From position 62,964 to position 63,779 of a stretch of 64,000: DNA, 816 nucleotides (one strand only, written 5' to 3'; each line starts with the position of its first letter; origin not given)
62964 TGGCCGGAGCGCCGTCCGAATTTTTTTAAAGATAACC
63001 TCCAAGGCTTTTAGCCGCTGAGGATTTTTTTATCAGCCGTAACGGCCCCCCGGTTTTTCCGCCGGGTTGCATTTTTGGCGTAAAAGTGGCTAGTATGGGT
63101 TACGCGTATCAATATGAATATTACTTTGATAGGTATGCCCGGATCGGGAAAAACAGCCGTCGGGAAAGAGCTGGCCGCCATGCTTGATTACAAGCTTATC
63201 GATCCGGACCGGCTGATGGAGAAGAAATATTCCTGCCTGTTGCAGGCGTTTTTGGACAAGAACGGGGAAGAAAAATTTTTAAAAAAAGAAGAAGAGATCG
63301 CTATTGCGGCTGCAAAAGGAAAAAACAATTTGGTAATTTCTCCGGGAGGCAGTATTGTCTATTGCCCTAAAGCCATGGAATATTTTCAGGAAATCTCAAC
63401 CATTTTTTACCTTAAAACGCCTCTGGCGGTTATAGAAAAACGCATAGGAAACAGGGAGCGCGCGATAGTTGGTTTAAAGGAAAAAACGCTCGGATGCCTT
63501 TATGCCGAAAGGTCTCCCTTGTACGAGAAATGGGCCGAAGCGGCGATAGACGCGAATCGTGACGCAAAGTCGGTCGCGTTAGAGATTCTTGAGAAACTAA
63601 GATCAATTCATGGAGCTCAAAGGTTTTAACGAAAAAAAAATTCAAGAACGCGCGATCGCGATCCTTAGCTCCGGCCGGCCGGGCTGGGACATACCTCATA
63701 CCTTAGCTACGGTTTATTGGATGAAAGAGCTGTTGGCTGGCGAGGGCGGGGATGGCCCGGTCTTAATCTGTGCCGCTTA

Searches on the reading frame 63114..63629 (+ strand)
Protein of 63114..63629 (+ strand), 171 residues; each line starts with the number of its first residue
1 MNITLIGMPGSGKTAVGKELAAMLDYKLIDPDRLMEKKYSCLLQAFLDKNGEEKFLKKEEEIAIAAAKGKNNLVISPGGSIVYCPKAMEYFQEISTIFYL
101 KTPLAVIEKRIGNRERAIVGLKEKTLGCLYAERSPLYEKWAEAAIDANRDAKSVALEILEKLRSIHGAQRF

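Call 86: search_protein_families(library=pfam, proteins=[window:63114-63629:+], max_evalue=0.01)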
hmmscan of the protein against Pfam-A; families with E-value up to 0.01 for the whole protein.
window:63114-63629:+ (171 aa): 7 families
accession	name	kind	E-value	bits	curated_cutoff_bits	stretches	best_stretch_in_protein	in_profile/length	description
PF01202.28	SKI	-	3.1e-27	96.1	22.1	1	9-162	1-158/159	Shikimate kinase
PF13671.12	AAA_33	-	5.2e-07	30.5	27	1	3-117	2-121/143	AAA domain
PF13238.12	AAA_18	-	5.7e-06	27.2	29.4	1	3-115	1-112/128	AAA domain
PF01712.25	dNK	-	0.00038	20.7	27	0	87-133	116-158/203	Deoxynucleoside kinase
PF13207.12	AAA_17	-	0.0004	21.1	27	1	6-116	1-125/136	AAA domain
PF13189.12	Cytidylate_kin2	-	0.00063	20.4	28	1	2-34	1-33/176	Cytidylate kinase-like family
PF08433.16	KTI12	-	0.001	19.1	22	1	3-75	4-75/271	Chromatin associated protein KTI12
